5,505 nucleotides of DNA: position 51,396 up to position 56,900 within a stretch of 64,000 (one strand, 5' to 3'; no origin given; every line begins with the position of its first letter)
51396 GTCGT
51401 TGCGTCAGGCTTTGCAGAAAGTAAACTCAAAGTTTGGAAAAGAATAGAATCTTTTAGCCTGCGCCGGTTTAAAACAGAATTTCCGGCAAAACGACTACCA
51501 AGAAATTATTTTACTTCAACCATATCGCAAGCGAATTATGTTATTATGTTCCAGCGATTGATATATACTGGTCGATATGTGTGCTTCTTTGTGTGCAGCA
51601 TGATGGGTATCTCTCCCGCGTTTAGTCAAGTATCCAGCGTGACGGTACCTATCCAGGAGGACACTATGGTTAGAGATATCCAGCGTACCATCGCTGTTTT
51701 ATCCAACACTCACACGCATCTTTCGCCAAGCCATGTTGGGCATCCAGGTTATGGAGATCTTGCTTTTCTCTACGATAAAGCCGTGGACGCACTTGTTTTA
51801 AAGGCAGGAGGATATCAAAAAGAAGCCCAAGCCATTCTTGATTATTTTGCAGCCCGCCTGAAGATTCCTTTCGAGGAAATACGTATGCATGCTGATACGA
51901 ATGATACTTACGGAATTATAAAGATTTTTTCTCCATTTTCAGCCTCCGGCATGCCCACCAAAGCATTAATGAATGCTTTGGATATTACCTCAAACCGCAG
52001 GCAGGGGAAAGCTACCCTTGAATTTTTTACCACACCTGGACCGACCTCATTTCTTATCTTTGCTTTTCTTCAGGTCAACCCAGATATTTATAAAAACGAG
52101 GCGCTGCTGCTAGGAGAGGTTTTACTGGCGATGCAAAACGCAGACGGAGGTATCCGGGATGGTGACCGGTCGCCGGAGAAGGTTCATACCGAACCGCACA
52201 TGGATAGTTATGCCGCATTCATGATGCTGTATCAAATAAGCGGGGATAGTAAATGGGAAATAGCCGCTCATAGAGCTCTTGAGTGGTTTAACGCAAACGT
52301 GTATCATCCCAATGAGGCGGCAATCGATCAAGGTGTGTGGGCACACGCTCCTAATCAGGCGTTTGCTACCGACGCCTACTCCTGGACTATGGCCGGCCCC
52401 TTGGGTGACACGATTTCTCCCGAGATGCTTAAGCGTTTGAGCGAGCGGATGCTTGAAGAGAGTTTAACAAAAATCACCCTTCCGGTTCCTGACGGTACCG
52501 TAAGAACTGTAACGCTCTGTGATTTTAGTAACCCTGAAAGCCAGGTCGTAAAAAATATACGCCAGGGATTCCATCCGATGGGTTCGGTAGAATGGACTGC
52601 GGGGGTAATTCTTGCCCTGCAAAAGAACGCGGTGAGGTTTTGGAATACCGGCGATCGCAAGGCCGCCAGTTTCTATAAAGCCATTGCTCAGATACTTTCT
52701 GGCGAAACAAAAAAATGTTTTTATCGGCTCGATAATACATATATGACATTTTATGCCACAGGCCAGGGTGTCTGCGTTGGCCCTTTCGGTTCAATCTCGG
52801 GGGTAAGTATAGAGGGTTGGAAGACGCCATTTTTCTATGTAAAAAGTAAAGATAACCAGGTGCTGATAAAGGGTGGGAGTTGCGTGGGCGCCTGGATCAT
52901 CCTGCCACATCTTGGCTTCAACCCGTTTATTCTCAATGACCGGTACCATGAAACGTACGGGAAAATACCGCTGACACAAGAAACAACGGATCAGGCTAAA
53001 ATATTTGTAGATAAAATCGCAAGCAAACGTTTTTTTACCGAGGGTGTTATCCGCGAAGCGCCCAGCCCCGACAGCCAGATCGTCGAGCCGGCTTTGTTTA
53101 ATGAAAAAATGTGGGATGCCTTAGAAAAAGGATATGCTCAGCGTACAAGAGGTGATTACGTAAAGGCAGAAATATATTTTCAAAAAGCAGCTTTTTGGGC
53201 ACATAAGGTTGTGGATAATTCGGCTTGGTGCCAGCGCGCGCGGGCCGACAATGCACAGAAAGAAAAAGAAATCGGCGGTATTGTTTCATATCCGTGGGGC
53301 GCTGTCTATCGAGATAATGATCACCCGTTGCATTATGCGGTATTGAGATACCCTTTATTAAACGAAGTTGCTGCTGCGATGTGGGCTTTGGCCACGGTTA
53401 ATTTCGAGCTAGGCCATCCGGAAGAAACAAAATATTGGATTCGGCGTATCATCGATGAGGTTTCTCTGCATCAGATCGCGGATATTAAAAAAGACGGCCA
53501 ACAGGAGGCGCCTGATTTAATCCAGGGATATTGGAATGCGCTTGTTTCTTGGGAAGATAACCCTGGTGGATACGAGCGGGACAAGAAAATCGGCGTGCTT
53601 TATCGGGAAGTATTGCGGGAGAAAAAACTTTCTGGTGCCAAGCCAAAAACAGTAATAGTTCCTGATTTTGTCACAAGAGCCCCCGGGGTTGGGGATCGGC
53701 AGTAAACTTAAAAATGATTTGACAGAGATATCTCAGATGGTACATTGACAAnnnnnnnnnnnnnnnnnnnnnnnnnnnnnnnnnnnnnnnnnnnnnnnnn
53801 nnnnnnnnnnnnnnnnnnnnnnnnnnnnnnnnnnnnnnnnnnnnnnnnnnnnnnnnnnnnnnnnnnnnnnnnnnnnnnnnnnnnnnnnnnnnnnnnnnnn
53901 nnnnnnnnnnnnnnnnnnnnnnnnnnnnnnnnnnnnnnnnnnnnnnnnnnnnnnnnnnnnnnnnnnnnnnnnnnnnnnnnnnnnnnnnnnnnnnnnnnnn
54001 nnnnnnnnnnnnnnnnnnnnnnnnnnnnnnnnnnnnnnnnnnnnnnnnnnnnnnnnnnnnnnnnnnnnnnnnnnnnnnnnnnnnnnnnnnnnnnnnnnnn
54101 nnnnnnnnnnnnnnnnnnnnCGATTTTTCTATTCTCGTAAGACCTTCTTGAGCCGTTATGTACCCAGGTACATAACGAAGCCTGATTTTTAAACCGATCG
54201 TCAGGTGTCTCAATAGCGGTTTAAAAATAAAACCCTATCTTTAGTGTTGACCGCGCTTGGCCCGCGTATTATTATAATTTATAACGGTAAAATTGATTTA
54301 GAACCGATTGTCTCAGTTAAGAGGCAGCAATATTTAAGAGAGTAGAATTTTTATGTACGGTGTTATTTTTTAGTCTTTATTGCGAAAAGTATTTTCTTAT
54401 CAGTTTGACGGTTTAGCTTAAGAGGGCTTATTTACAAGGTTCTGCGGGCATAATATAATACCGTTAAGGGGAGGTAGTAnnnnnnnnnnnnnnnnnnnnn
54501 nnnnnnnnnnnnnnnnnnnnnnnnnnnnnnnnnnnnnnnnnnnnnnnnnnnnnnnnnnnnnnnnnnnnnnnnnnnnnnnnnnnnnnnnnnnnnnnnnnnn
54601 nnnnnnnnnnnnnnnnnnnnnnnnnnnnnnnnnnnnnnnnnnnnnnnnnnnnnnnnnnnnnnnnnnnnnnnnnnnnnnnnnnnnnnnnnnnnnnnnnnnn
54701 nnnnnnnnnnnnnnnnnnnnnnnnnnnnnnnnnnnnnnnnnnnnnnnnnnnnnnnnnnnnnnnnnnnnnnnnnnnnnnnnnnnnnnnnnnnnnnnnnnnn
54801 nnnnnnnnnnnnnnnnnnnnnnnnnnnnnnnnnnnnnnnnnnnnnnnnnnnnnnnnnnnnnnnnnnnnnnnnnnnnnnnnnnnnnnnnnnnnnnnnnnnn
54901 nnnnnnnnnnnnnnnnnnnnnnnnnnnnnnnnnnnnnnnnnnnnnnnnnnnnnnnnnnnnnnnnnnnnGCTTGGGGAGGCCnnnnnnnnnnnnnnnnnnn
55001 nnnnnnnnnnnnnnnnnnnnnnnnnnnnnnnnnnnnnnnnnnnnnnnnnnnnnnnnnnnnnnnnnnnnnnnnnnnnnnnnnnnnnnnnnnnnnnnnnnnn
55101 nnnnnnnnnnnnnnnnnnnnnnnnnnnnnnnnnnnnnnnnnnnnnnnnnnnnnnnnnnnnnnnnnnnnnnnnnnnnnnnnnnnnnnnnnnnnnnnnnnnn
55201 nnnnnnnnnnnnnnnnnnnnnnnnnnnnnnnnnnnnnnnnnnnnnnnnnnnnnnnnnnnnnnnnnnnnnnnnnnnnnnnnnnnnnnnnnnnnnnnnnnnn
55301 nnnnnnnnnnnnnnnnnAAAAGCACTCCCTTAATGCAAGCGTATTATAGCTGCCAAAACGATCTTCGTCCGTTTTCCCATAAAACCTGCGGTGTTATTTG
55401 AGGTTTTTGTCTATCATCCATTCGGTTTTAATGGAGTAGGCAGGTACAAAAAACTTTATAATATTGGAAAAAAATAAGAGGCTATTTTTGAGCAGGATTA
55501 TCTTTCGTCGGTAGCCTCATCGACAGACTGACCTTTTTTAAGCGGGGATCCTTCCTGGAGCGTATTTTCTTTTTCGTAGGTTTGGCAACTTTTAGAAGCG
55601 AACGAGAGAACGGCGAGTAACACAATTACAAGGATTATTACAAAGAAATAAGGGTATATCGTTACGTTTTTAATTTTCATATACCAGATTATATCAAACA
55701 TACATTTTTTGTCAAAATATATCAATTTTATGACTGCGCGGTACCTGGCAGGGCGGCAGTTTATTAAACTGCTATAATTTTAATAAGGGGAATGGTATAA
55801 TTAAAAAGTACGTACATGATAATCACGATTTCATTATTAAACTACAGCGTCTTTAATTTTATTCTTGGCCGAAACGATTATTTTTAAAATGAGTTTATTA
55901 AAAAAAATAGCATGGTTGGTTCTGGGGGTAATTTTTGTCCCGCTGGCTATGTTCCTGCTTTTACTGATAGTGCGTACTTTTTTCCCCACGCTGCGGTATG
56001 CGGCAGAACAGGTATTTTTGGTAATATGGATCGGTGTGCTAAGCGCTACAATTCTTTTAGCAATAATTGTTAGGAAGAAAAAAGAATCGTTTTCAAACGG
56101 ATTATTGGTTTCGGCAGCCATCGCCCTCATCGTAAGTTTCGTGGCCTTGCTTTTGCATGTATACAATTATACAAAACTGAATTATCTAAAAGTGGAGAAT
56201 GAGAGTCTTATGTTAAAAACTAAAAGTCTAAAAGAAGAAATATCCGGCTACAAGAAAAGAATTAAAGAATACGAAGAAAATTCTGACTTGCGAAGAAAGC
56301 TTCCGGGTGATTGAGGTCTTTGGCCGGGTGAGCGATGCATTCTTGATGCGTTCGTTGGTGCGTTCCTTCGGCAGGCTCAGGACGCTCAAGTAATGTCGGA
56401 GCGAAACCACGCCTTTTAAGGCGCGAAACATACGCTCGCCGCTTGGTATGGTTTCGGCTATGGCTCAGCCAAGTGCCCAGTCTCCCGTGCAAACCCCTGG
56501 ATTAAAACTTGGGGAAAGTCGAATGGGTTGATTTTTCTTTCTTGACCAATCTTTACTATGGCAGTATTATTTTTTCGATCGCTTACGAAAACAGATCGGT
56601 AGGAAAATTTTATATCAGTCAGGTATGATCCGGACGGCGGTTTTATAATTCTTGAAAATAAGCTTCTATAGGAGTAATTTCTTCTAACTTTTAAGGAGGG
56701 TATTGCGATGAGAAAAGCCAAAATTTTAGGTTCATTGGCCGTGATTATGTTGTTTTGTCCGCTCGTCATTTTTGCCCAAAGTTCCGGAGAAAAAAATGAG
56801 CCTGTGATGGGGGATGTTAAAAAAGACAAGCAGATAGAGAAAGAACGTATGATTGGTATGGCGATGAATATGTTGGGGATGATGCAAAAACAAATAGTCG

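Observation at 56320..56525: GC-rich ORF-free island embedded in the AT-rich small-protein region: candidate ncRNA or gene remnant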

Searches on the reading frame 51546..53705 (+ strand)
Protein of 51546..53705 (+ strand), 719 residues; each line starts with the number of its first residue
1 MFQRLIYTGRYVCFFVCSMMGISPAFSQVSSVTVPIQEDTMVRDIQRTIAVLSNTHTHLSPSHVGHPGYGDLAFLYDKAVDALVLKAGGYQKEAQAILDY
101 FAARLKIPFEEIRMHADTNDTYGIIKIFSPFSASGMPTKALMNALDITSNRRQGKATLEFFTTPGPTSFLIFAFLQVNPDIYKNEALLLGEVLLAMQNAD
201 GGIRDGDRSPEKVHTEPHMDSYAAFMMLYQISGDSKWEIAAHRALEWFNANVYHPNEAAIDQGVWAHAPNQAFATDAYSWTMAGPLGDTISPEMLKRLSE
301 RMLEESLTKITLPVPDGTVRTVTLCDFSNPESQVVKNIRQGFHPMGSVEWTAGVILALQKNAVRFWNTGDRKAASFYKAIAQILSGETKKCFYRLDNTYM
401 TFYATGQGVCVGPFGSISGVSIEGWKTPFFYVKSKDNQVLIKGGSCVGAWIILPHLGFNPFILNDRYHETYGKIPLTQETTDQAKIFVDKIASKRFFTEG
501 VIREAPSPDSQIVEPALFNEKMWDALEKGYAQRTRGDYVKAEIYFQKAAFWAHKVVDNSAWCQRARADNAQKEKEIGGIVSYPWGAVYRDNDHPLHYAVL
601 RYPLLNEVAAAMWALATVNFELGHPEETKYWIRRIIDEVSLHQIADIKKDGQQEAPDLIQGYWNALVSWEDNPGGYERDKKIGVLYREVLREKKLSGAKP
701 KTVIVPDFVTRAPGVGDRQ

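Call 12: search_protein_families(library=pfam, proteins=[window:51546-53705:+], max_evalue=0.01)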
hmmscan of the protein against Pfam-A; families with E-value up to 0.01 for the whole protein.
window:51546-53705:+ (719 aa): 0 families

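Call 16: find_related_loci(query=window:51546-53705:+, collection=genome_contigs, flank=10000)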
Query window:51546-53705:+ (719 aa) in genome_contigs; peptide patterns used: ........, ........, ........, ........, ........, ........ (x = any residue, [..] = any of these).
14 stretches matched a pattern, but none encodes a relative of the query by tblastn (E <= 1e-3).

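Call 20: find_related_loci(query=window:51546-53705:+, collection=metagenome_contigs, flank=10000)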
Query window:51546-53705:+ (719 aa) in metagenome_contigs; peptide patterns used: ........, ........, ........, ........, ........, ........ (x = any residue, [..] = any of these).
36 stretches matched a pattern; 1 encode a relative of the query (tblastn E <= 1e-3); 1 distinct loci.
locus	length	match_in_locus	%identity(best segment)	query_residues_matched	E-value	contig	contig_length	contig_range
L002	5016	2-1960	78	58-710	0e+0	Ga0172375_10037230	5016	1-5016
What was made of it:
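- Tried and rejected: The 719-aa anchor found nothing in GTDB (call 16) and one contig in JGI metagenomes (call 20).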

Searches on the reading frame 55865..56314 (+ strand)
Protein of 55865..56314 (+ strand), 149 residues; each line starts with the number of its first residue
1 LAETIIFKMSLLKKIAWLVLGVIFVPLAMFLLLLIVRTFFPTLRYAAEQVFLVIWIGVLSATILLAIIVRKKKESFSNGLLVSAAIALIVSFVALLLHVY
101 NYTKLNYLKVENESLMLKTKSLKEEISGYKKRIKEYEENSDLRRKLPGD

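Call 12: search_protein_families(library=pfam, proteins=[window:55865-56314:+], max_evalue=0.01)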
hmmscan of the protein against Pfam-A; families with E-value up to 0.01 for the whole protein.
window:55865-56314:+ (149 aa): 1 family
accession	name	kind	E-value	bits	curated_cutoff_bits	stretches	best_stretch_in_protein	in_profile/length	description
PF04932.20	Wzy_C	-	0.0089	16.3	31.7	0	55-97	19-58/149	O-Antigen ligase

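Call 19: find_homologous_proteins(query=window:55865-56314:+, max_evalue=0.001)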
Query window:55865-56314:+ (149 aa): 1 proteins with E <= 0.001 among 167 candidates.
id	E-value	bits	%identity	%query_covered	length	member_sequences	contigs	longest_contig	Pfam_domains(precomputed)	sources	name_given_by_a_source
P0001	3.5e-79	281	100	95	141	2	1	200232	-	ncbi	ncbi:MAG: hypothetical protein WCI77_03830 [Candidatus Omnitrophota bacterium]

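Call 66: find_homologous_proteins(query=A2, max_evalue=0.01)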
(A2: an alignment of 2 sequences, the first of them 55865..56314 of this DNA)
Query A2 (2 sequences) (149 aa, profile of the alignment): 2 proteins with E <= 0.01 among 1166 candidates.
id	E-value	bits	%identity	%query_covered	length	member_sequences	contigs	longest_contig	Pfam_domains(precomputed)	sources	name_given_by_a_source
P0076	6.1e-75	268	47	92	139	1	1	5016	-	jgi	-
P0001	4.2e-74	265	100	95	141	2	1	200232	-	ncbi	ncbi:MAG: hypothetical protein WCI77_03830 [Candidatus Omnitrophota bacterium]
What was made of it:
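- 55865..56314 (+): Upstream ORF of 149 aa, a membrane plus coiled-coil orphan protein (NCBI WCI77_03830). Its last 11 codons and stop (56281-56314) are encoded by the island-side sequence and are not homologous to the L002 C-terminus. The family has only two members among 5.8 billion proteins (calls 19, 66).
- The neighbours are orphans (calls 19, 66).
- Tried and rejected: More relatives: the upstream gene family has only two members among 5.8 billion proteins (calls 19, 66).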

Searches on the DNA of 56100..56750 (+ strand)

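Call 5: search_rna_families(source=window, start=56100, end=56750, threshold=evalue, max_evalue=10, show_alignments=5)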
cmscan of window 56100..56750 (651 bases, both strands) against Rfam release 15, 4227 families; matches with E-value up to 10: 2.
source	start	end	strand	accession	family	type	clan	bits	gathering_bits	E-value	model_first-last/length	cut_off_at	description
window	56188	56344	+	RF02199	TTC28-AS1_2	Gene; lncRNA;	-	29.7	50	0.29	1-156/156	no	TTC28 antisense RNA 1 conserved region 2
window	56555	56616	+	RF00729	mir-278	Gene; miRNA;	-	14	55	3.4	1-75/75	no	mir-278 microRNA precursor family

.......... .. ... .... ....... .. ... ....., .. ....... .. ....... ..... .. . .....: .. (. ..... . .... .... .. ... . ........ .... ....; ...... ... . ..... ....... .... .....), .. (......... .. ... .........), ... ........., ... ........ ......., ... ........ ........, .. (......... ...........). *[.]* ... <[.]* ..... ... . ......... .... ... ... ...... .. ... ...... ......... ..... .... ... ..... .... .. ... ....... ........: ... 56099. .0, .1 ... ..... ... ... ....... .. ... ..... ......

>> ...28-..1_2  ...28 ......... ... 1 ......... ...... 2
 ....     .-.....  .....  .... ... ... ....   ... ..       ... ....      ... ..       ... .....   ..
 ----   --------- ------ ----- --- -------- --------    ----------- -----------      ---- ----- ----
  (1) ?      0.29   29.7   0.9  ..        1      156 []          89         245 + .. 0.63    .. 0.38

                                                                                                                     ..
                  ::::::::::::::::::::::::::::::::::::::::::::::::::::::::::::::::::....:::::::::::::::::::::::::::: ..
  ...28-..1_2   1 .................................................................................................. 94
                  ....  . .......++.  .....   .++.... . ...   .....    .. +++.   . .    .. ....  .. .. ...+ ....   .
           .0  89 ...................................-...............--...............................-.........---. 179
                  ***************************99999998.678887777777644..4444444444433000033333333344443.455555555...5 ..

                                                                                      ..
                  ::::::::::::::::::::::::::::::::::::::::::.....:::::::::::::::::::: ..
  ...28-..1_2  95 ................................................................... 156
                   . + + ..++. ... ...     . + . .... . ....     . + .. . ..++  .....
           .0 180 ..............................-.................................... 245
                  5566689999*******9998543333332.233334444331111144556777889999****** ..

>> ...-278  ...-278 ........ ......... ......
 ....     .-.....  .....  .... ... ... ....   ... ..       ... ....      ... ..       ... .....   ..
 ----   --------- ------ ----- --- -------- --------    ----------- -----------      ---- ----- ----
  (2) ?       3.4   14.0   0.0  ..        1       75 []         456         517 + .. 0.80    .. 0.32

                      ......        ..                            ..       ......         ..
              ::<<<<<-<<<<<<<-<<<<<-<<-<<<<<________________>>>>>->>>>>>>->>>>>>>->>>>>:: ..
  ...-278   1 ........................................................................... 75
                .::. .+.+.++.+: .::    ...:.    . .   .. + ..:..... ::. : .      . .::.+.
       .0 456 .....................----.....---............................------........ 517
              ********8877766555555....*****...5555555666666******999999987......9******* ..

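Call 28: search_dna_similar(query=window:56290-56710:+, collection=plasmids, mode=distant, max_evalue=0.01)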
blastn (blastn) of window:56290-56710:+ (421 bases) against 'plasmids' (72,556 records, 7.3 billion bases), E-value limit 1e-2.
No match.

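Call 29: search_dna_similar(query=window:56290-56710:+, collection=phages, mode=distant, max_evalue=0.01)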
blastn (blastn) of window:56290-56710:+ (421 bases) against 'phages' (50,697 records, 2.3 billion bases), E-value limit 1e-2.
No match.
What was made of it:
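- Tried and rejected: Plasmids and phages: blastn in 'distant' mode found no match (calls 28, 29).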

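Call 58: search_rna_families(source=window, start=56285, end=56535, threshold=evalue, max_evalue=10, show_alignments=4)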
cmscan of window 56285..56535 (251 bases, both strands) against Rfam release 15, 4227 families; matches with E-value up to 10: 1.
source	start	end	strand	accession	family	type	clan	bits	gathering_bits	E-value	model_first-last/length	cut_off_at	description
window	56291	56309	+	RF02133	HOXB13-AS1_2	Gene; lncRNA;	-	10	40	5.4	63-81/81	no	HOXB13 antisense RNA 1 conserved region 2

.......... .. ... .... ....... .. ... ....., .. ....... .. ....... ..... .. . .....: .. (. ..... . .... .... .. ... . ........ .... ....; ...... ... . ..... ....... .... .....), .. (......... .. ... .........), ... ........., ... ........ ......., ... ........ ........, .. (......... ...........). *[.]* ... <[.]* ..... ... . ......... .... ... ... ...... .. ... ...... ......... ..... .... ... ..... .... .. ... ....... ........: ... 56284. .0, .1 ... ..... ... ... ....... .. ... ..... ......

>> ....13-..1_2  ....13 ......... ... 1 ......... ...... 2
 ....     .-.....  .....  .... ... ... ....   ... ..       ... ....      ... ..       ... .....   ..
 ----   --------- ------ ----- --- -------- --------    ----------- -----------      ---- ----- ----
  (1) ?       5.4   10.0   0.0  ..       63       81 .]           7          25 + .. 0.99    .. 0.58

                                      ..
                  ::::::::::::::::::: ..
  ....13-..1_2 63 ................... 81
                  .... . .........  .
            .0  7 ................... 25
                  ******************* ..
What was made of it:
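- On Any described RNA family (Rfam 15, 4227 models, including 6S, SRP, RNase P, tmRNA, riboswitches, ribozymes, group I/II introns and HEARO): In E-value mode on 651 nt and on 251 nt, only chance matches to human lncRNA or insect miRNA models appear, at E 0.29-5.4 (calls 5, 58).
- No Rfam family matches at E<=10 (calls 5, 58).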
